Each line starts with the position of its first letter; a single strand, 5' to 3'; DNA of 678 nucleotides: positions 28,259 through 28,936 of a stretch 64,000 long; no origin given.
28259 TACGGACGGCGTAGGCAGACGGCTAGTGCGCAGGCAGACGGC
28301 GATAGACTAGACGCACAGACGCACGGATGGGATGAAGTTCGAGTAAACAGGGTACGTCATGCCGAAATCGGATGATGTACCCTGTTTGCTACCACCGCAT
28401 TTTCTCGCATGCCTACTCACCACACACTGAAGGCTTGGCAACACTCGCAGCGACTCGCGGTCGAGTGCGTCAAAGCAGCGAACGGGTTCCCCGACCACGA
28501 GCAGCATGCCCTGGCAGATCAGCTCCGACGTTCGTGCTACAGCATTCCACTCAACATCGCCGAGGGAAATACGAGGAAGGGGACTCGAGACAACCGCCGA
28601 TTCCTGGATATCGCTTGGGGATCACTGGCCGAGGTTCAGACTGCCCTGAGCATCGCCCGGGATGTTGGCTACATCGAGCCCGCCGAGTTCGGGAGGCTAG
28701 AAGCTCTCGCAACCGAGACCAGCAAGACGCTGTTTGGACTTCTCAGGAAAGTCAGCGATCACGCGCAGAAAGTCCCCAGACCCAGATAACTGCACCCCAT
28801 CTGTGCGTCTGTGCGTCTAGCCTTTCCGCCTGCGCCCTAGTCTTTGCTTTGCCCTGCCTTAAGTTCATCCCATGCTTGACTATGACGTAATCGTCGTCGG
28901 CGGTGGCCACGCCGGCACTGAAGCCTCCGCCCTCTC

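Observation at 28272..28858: IVS-like cassette: a four-helix-bundle (23S rRNA intervening-sequence protein / Avd-like) gene bounded by long inverted repeats, filling the gap between an ABC permease and mnmG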

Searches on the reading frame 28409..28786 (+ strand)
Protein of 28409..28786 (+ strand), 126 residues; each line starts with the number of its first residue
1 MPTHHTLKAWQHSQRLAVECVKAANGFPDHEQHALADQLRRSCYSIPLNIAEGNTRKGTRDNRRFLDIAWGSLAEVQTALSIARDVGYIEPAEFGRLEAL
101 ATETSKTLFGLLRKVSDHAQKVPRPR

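Call 5: search_protein_families(library=ncbifam, proteins=[window:28409-28786:+], max_evalue=0.01)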
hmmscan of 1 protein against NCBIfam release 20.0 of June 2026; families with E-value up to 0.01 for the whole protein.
window:28409-28786:+ (126 aa): 4 families
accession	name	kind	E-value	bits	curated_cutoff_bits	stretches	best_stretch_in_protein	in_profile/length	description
TIGR02436.1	TIGR02436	subfamily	2.7e-30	104.8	24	1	10-115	2-108/109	four helix bundle protein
NF008911.0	PRK12275.1-2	subfamily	8.9e-26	90.7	137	1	3-117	3-117/118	hypothetical protein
NF008912.0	PRK12275.1-6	subfamily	4.6e-25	87.9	124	1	5-119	4-115/117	hypothetical protein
NF033474.1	DivGenRetAVD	equivalog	0.0021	18.3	80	1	10-103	4-94/104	diversity-generating retroelement protein Avd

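Call 10: search_protein_families(library=pfam, proteins=[window:28409-28786:+], max_evalue=0.01)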
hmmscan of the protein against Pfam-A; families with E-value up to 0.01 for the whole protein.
window:28409-28786:+ (126 aa): 1 family
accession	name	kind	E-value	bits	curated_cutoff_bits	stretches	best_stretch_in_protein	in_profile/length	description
PF05635.17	23S_rRNA_IVP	-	7e-32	110.2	33.8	1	6-109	2-105/106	23S rRNA-intervening sequence protein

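Call 11: find_homologous_proteins(query=window:28409-28786:+, max_evalue=0.00001)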
Query window:28409-28786:+ (126 aa): 908 proteins with E <= 0.00001 among 920 candidates; the best 120 are listed.
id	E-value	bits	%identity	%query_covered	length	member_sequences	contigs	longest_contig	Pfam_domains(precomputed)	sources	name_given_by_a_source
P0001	4.0e-73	261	94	100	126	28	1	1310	PF05635.18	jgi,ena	-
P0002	1.2e-72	260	93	100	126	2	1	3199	PF05635.18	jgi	-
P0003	2.8e-72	259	93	100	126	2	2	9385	PF05635.18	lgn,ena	-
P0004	2.5e-68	246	90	100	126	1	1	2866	PF05635.18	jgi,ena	jgi:four helix bundle protein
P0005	2.6e-63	230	86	99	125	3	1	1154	PF05635.18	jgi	-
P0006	2.9e-62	226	85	100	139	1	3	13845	PF05635.18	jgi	jgi:four helix bundle protein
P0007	3.7e-62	226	84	99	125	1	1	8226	PF05635.18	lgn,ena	-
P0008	5.6e-62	225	83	100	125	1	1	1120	PF05635.18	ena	-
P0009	1.6e-61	224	83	100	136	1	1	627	PF05635.18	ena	-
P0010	2.4e-61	223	80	100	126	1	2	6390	PF05635.18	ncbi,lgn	-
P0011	9.4e-61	221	82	99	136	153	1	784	PF05635.18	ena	-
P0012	1.4e-60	221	82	100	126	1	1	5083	PF05635.18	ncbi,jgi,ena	ncbi:MAG TPA: four helix bundle protein [Gemmatimonadales bacterium]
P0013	1.9e-60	220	79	100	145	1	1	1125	PF05635.18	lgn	-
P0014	2.0e-60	220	82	100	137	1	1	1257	PF05635.18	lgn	-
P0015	2.9e-60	220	81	100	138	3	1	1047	PF05635.18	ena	-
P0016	3.0e-60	220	79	100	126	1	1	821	PF05635.18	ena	-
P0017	3.8e-60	219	85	92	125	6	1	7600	PF05635.18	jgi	jgi:four helix bundle protein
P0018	4.1e-60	219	85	94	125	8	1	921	PF05635.18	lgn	-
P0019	6.5e-60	219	78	100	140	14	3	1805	PF05635.18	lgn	-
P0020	8.3e-60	218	79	100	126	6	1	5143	PF05635.18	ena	-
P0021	8.5e-60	218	81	100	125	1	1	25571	PF05635.18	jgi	jgi:four helix bundle protein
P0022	8.6e-60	218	80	100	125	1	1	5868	PF05635.18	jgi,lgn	jgi:four helix bundle protein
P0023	8.8e-60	218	83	100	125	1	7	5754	PF05635.18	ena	-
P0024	9.0e-60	218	79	100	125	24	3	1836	PF05635.18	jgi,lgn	jgi:four helix bundle protein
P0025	1.1e-59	218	81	98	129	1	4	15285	PF05635.18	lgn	-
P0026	1.2e-59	218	83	100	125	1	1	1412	PF05635.18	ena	-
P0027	1.2e-59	218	79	100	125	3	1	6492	PF05635.18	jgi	jgi:four helix bundle protein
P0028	1.6e-59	217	78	99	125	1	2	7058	PF05635.18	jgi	jgi:four helix bundle protein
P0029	2.1e-59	217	83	100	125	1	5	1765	PF05635.18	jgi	-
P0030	2.3e-59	217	83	100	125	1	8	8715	PF05635.18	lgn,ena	-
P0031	2.8e-59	217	83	92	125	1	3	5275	PF05635.18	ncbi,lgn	-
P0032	2.9e-59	217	78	98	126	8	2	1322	PF05635.18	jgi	jgi:four helix bundle protein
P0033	3.1e-59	216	76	100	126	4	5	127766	PF05635.18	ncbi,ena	-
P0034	4.1e-59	216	82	100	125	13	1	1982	PF05635.18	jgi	-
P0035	4.1e-59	216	79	100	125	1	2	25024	PF05635.18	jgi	jgi:four helix bundle protein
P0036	4.5e-59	216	76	100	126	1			PF05635.18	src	-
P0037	4.5e-59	216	82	100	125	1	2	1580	PF05635.18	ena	-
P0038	4.7e-59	216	77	100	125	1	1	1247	PF05635.18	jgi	jgi:four helix bundle protein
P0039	5.4e-59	216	79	100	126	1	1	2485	PF05635.18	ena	-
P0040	5.6e-59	216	82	100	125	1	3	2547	PF05635.18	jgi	-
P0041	6.3e-59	215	82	100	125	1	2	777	PF05635.18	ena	-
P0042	6.8e-59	215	86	92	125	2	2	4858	PF05635.18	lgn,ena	-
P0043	6.8e-59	215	79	100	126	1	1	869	PF05635.18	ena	-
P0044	6.8e-59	215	79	100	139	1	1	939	PF05635.18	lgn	-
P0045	7.5e-59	215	85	92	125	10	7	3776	PF05635.18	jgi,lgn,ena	jgi:four helix bundle protein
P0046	7.5e-59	215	79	100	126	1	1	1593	PF05635.18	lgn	-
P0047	1.0e-58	215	85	92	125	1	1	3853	PF05635.18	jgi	jgi:four helix bundle protein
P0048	1.1e-58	215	81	100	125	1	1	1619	PF05635.18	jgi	-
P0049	1.1e-58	215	79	96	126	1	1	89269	PF05635.18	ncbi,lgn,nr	ncbi:MAG TPA: four helix bundle protein [Gemmatimonadales bacterium]|nr:four helix bundle protein [G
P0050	1.1e-58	215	79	97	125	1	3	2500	PF05635.18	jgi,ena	-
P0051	1.2e-58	215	77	98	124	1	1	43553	PF05635.18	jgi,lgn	jgi:four helix bundle protein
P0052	1.2e-58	215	81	100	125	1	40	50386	PF05635.18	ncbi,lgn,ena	-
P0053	1.2e-58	215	78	100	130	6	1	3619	PF05635.18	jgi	jgi:four helix bundle protein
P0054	1.2e-58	215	77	100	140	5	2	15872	PF05635.18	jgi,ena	jgi:four helix bundle protein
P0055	1.3e-58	214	78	100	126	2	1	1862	PF05635.18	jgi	jgi:four helix bundle protein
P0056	1.5e-58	214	77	100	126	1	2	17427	PF05635.18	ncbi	ncbi:MAG: four helix bundle protein [Gemmatimonadales bacterium]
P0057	1.5e-58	214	77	98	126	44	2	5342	PF05635.18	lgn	-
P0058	1.7e-58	214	81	94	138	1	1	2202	PF05635.18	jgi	-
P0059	2.0e-58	214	84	92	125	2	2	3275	PF05635.18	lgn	-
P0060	2.4e-58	214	79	100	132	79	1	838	PF05635.18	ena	-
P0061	2.5e-58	214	83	96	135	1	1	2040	PF05635.18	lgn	-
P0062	2.9e-58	213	80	100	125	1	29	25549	PF05635.18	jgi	-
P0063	3.1e-58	213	78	98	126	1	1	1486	PF05635.18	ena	-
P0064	3.7e-58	213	78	100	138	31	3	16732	PF05635.18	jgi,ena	jgi:four helix bundle protein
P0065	3.7e-58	213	78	100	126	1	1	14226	PF05635.18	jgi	jgi:four helix bundle protein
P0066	4.0e-58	213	80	100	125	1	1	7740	PF05635.18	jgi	-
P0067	4.5e-58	213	85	92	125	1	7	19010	PF05635.18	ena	-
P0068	5.1e-58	213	79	96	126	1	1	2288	PF05635.18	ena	-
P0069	5.2e-58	213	81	92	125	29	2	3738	PF05635.18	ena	-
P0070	5.4e-58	212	79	100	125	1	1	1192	PF05635.18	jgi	jgi:four helix bundle protein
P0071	6.0e-58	212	78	99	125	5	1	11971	PF05635.18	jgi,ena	jgi:four helix bundle protein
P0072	6.1e-58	212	81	100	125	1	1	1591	PF05635.18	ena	-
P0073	6.5e-58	212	77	98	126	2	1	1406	PF05635.18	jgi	jgi:four helix bundle protein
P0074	6.7e-58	212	77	100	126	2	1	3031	PF05635.18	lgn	-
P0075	7.8e-58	212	76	100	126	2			PF05635.18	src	-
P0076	1.1e-57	212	80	100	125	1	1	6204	PF05635.18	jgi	-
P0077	1.1e-57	212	79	100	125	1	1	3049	PF05635.18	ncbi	-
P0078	1.1e-57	212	79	99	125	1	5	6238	PF05635.18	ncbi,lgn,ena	-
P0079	1.1e-57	211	84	92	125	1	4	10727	PF05635.18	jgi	-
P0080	1.1e-57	211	79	98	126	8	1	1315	PF05635.18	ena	-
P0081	1.3e-57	211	77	100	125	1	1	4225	PF05635.18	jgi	jgi:four helix bundle protein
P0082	1.6e-57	211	77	100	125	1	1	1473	PF05635.18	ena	-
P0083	2.0e-57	211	78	100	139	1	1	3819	PF05635.18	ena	-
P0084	2.1e-57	211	79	100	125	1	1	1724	PF05635.18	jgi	-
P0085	2.1e-57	211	79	100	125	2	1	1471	PF05635.18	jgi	-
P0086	2.1e-57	211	77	100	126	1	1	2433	PF05635.18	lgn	-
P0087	2.1e-57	211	75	100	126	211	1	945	PF05635.18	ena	-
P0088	2.5e-57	210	81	92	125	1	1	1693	PF05635.18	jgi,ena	-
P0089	2.6e-57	210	78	99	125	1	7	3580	PF05635.18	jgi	-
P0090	3.2e-57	210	80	100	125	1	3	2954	PF05635.18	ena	-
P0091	3.4e-57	210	79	100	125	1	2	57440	PF05635.18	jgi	jgi:four helix bundle protein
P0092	4.2e-57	210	77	100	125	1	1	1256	PF05635.18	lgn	-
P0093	4.5e-57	209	77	98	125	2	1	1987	PF05635.18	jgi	-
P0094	4.9e-57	209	76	100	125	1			PF05635.18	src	-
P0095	5.1e-57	209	84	92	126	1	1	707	PF05635.18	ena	-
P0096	5.4e-57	209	79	100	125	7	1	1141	PF05635.18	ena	-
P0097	5.7e-57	209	76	99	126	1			PF05635.18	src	-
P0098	5.8e-57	209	76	100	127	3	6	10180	PF05635.18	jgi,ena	-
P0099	6.0e-57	209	79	96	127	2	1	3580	PF05635.18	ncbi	ncbi:MAG TPA: four helix bundle protein [Gemmatimonadales bacterium]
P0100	7.1e-57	209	75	100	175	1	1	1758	PF05635.18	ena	-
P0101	7.4e-57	209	70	98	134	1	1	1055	PF05635.18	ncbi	-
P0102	7.4e-57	209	76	99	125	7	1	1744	PF05635.18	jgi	-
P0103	9.6e-57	208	77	98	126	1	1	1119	PF05635.18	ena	-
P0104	1.2e-56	208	73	100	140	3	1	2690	PF05635.18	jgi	-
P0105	1.6e-56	208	76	100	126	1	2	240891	PF05635.18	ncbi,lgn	-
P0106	1.6e-56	208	78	94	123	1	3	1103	PF05635.18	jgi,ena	-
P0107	1.7e-56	208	74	99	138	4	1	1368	PF05635.18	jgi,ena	-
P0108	1.8e-56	208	77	99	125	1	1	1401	PF05635.18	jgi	-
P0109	2.0e-56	207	79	100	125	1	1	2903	PF05635.18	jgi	-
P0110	2.1e-56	207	72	100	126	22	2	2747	PF05635.18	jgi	jgi:four helix bundle protein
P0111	2.1e-56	207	77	98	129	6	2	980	PF05635.18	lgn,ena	-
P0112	2.3e-56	207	76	100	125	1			PF05635.18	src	-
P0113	2.6e-56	207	74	100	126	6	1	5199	PF05635.18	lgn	-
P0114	2.8e-56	207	75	100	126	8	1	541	PF05635.18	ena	-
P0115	3.3e-56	207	79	100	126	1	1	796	PF05635.18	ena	-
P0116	3.3e-56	207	75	98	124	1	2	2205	PF05635.18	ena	-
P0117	4.0e-56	206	78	100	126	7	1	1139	PF05635.18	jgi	jgi:four helix bundle protein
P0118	4.2e-56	206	81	95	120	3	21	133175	PF05635.18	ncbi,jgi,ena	-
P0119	5.3e-56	206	75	100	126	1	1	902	PF05635.18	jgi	jgi:four helix bundle protein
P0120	5.8e-56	206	76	100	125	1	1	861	PF05635.18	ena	-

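Call 13: find_related_loci(query=window:28409-28786:+, collection=genome_contigs, flank=4000)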
Query window:28409-28786:+ (126 aa) in genome_contigs; peptide patterns used: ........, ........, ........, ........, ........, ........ (x = any residue, [..] = any of these).
600 stretches matched a pattern (row limit reached: there are more); 532 encode a relative of the query (tblastn E <= 1e-3); the best 80 are kept; 80 distinct loci.
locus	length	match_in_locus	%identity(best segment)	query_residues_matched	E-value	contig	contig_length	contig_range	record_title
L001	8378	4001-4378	88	1-126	2e-76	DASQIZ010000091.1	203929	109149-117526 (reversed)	MAG TPA_asm: Gemmatimonadales bacterium isolate SMAG_U11872 k141_1991771, whole genome shotgun sequence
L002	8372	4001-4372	81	1-125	9e-67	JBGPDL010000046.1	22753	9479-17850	MAG: Gemmatimonadota bacterium isolate OBJ_0618_050_25 k141_1908612_length_22753_cov_29.0846, whole genome shotgun seque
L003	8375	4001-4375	79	1-126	1e-66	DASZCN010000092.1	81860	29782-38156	MAG TPA_asm: Gemmatimonadales bacterium isolate SMAG_U6443 k141_202741, whole genome shotgun sequence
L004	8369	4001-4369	81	1-126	1e-66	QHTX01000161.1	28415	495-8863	MAG: Gemmatimonadetes bacterium isolate AG41 14_0903_05_30cm_scaffold_1377_curated, whole genome shotgun sequence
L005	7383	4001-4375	80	1-126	2e-66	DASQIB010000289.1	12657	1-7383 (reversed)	MAG TPA_asm: Gemmatimonadales bacterium isolate SMAG_U11848 k141_828959, whole genome shotgun sequence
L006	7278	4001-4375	83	1-126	2e-66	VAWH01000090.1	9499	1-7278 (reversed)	MAG: Actinobacteria bacterium isolate AC_1 14_1009_16_30cm_scaffold_54021, whole genome shotgun sequence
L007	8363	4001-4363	79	1-121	2e-65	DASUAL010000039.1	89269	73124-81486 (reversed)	MAG TPA_asm: Gemmatimonadales bacterium isolate SMAG_U2494 k141_1167050, whole genome shotgun sequence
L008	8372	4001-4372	77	1-124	4e-65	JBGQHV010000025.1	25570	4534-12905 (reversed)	MAG: Gemmatimonadota bacterium isolate OBJ2_061818_070_64 k141_8890_length_25570_cov_71.1697, whole genome shotgun seque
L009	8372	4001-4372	77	1-124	8e-65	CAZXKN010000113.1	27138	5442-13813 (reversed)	MAG TPA_asm: uncultured Gemmatimonadaceae bacterium isolate binchicken_co279_228 genome assembly, contig: k141_3342850,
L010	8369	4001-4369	79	1-126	1e-64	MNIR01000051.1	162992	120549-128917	MAG: Gemmatimonadetes bacterium 13_1_20CM_4_69_16 13_1_20cm_4_scaffold_43, whole genome shotgun sequence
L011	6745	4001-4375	78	1-126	2e-64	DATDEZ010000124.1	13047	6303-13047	MAG TPA_asm: Gemmatimonadales bacterium isolate SMAG_U213 k141_505020, whole genome shotgun sequence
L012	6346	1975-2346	76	1-124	4e-64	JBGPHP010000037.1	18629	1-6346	MAG: Gemmatimonadota bacterium isolate OBJ_0618_7090110_355 k141_4973233_length_18629_cov_62.9685, whole genome shotgun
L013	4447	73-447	78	1-126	3e-64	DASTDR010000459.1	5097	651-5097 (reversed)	MAG TPA_asm: Gemmatimonadales bacterium isolate SMAG_U826 k141_55853, whole genome shotgun sequence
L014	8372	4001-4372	79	1-124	4e-64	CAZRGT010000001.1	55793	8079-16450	MAG TPA_asm: uncultured Gemmatimonadaceae bacterium isolate binchicken_co165_439 genome assembly, contig: k141_2723673,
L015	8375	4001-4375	75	1-126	8e-63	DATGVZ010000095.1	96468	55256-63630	MAG TPA_asm: Gemmatimonadales bacterium isolate SMAG_U10569 k141_1327283, whole genome shotgun sequence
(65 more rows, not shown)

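Call 14: find_encoding_contigs(protein=P0003, flank=4000, max_places=4)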
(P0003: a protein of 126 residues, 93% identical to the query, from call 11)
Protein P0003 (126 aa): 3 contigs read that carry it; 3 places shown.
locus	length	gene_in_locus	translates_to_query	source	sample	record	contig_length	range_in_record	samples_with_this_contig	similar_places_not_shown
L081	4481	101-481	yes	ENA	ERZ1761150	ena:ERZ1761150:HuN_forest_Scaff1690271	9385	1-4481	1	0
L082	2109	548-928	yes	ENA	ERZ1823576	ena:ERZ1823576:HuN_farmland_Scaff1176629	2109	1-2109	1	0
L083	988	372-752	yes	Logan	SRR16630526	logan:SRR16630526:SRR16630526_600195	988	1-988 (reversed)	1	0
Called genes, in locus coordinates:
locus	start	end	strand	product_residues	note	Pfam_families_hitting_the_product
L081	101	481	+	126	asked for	PF05635:23S_rRNA_IVP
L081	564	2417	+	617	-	PF01134:GIDA, PF12831:FAD_oxidored, PF21680:GIDA_C_1st (weak), PF13932:SAM_GIDA_C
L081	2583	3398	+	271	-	PF00142:Fer4_NifH (weak), PF01656:CbiA, PF02374:ArsA_ATPase (weak), PF06564:CBP_BcsQ, PF09140:MipZ (faint), PF10609:ParA, PF13614:AAA_31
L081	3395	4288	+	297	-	PF02195:ParB_N, PF17762:HTH_ParB, PF23552:ParB_C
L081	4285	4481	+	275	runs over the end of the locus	PF01551:Peptidase_M23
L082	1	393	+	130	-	?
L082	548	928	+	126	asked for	PF05635:23S_rRNA_IVP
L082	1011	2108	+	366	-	?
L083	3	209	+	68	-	?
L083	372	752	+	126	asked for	PF05635:23S_rRNA_IVP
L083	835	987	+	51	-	?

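Call 29: search_solved_structures(query=window:28409-28786:+, max_evalue=0.01)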
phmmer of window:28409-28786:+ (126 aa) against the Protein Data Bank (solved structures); distinct sequences matched with E-value up to 0.01: 1.
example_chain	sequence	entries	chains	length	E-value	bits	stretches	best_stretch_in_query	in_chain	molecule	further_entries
2gsc_A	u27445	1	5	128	6e-18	68.6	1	3-91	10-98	Putative uncharacterized protein XCC0516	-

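Call 51: search_protein_families(library=padloc, proteins=[window:28409-28786:+], max_evalue=0.01)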
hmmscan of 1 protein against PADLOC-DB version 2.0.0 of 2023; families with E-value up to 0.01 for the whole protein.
window:28409-28786:+ (126 aa): 0 families

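Call 52: search_protein_families(library=phrogs, proteins=[window:28409-28786:+], max_evalue=0.01)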
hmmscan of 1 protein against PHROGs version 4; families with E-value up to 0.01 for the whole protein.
window:28409-28786:+ (126 aa): 1 family
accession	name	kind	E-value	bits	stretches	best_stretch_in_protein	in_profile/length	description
phrog_3206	-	DNA, RNA and nucleotide metabolism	1.3e-06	29.1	1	3-123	12-132/154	Avd protein of DGR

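Call 68: search_protein_families(library=pfam, proteins=[window:28409-28786:+], max_evalue=10)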
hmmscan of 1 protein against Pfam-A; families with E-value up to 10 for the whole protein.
window:28409-28786:+ (126 aa): 1 family
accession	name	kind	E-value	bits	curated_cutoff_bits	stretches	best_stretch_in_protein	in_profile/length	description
PF05635.17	23S_rRNA_IVP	-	7e-32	110.2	33.8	1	6-109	2-105/106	23S rRNA-intervening sequence protein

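Call 84: predict_structure(alignment_id=A1)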
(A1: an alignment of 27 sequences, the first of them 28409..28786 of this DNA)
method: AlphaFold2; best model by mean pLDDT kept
length: 126 residues; sequences in the alignment: 27
mean_pLDDT: 94.3   pTM: 0.87
mean pLDDT of the five models: 94.3, 92.6, 92.6, 92.1, 90.6
residues with pLDDT >= 90: 107; 70-90: 14; 50-70: 4; < 50: 1
segments of 3 or more residues with pLDDT < 50: none
pLDDT, mean of each block of 10 residues (from residue 1): 89 99 98 98 99 88 96 99 98 98 98 91 64
secondary structure, 60 per line:
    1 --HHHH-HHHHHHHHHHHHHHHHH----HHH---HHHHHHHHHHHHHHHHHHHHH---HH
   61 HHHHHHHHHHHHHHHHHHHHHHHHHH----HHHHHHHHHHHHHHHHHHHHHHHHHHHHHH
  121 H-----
elements in order: H3-6 H8-24 H35-55 H59-86 H91-121
